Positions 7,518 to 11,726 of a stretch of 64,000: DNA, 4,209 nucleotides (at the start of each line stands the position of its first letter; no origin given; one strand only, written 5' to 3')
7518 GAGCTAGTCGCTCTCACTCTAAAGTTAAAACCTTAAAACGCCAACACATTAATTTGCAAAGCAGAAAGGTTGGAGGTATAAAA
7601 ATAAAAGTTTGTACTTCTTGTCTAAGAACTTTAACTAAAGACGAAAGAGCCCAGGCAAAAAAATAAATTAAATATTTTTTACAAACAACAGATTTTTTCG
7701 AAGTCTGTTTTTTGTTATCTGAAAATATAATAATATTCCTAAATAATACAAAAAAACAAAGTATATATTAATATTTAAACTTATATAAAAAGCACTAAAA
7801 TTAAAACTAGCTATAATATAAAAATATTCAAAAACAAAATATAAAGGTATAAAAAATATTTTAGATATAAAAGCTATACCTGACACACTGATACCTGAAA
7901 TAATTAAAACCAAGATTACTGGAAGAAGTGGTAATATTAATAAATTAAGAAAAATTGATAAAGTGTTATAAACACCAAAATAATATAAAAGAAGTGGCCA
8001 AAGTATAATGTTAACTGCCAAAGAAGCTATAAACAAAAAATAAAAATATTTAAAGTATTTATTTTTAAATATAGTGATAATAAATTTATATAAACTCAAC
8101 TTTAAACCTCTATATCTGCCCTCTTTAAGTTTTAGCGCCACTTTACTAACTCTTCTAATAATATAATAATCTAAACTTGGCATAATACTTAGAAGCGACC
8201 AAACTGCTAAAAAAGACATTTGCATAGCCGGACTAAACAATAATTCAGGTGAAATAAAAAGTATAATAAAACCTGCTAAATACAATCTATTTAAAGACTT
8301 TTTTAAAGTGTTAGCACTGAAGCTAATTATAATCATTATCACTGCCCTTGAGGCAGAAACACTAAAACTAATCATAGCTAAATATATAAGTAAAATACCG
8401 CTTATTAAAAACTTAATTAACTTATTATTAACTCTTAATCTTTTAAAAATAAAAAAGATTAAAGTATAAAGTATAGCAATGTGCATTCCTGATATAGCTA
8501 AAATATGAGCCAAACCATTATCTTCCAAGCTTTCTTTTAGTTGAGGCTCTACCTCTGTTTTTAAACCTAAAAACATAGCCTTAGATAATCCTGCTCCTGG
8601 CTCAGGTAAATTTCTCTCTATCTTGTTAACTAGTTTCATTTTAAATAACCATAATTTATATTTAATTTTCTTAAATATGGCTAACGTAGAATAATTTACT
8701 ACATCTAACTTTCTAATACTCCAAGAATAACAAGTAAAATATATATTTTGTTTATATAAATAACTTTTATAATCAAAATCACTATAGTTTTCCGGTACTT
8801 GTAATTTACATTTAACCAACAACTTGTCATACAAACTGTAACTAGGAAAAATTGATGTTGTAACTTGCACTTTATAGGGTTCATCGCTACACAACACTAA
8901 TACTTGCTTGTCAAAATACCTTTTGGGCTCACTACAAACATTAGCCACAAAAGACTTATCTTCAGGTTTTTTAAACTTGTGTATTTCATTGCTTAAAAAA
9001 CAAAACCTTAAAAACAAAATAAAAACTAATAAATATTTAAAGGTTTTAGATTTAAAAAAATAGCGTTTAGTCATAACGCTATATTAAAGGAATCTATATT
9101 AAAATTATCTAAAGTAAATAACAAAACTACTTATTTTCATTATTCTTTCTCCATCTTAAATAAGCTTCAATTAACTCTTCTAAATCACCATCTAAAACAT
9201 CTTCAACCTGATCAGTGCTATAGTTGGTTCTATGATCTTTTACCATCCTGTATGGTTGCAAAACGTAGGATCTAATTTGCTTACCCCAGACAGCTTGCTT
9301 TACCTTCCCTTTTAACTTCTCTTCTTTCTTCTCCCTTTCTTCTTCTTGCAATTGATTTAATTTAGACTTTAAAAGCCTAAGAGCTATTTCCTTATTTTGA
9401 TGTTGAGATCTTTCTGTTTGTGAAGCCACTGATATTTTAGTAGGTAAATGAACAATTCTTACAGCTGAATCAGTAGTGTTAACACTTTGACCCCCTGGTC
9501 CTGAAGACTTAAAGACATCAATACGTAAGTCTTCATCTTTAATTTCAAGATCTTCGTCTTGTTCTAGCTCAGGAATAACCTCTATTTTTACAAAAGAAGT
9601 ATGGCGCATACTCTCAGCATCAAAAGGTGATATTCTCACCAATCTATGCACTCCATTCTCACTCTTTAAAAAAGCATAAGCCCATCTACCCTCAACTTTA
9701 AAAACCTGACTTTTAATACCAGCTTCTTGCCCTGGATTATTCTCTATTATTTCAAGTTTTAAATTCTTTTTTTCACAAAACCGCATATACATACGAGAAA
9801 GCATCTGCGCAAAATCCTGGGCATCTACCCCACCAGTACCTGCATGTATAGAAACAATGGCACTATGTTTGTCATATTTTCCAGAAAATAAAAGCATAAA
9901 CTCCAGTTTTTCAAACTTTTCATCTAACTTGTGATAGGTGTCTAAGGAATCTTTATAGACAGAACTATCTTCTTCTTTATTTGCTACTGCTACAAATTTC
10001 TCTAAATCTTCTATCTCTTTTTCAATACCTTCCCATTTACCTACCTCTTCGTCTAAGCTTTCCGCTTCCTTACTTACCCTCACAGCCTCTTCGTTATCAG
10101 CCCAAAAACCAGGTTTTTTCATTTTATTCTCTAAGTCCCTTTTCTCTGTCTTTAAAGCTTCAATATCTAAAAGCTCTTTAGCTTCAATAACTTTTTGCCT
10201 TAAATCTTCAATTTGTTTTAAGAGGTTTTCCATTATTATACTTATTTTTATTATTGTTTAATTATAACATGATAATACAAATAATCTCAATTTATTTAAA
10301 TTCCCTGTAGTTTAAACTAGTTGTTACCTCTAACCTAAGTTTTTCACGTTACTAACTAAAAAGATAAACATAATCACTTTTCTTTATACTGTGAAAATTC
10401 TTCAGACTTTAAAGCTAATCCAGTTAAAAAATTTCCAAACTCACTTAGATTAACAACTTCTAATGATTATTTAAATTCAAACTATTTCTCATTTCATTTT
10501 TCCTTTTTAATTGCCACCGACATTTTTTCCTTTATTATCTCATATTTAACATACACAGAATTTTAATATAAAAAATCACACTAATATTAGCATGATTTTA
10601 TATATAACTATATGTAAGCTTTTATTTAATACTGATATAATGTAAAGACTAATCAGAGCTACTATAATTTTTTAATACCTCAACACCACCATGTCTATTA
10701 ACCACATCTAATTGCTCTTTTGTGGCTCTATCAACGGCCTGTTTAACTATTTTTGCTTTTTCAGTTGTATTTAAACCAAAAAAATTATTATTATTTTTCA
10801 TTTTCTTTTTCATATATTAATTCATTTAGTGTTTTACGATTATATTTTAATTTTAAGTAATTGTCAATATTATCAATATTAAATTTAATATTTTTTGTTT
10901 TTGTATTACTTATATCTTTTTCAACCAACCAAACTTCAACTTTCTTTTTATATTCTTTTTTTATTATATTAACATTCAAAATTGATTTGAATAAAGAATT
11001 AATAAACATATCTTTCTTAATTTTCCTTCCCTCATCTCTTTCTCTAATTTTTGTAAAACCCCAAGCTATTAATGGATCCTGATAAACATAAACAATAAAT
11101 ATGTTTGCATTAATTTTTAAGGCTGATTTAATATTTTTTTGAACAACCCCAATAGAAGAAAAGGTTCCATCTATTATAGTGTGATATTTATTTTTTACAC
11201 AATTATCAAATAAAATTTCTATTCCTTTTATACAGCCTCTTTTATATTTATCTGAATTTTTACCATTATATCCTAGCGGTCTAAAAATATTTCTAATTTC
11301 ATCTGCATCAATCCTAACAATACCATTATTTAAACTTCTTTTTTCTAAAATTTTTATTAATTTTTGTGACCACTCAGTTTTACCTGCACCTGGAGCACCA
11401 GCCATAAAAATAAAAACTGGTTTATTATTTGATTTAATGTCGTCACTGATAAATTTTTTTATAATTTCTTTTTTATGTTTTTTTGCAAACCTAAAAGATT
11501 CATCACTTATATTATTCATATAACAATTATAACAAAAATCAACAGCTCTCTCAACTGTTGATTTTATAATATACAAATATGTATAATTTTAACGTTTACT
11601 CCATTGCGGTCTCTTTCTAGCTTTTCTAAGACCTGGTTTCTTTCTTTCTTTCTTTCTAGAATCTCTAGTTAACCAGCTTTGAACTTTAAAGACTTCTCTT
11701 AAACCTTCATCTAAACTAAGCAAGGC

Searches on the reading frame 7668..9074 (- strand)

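Call 72: search_protein_families(library=pfam, proteins=[window:7668-9074:-], max_evalue=0.0001)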
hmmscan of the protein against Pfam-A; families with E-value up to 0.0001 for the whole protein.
window:7668-9074:- (468 aa): 2 families
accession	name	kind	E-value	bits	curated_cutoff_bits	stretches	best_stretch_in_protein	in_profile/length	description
PF03772.21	Competence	-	1.4e-38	133.3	23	1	167-452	1-265/270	Competence protein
PF13567.11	DUF4131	-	1.1e-05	25.7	31.6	1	16-121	38-163/165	Domain of unknown function (DUF4131)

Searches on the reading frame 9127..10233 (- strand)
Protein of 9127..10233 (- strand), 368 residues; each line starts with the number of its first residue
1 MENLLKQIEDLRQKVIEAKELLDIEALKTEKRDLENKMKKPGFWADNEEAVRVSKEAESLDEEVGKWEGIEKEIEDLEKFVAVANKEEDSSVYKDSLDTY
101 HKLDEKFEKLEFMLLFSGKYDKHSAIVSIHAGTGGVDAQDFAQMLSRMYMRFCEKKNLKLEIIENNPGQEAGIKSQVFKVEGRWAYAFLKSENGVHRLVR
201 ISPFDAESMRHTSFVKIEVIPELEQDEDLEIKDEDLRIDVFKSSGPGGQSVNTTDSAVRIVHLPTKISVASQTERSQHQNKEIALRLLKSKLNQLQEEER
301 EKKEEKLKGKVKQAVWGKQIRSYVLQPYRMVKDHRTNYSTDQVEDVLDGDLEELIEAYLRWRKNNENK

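Call 72: search_protein_families(library=pfam, proteins=[window:9127-10233:-], max_evalue=0.0001)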
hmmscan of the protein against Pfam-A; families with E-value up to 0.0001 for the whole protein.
window:9127-10233:- (368 aa): 2 families
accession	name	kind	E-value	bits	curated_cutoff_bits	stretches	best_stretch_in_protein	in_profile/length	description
PF03462.23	PCRF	-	1.4e-51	175.5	24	1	28-216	2-193/194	PCRF domain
PF00472.26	RF-1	-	1.2e-39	135.3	35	1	227-335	3-116/116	RF-1 domain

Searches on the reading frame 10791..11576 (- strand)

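Call 72: search_protein_families(library=pfam, proteins=[window:10791-11576:-], max_evalue=0.0001)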
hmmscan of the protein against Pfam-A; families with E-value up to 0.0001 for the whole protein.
window:10791-11576:- (261 aa): 2 families
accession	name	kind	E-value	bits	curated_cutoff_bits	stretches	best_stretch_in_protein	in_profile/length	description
PF06414.18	Zeta_toxin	-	7.1e-27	94.6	22.3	1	47-213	10-181/199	Zeta toxin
PF13671.12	AAA_33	-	9.6e-10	39.4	27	1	56-184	2-124/143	AAA domain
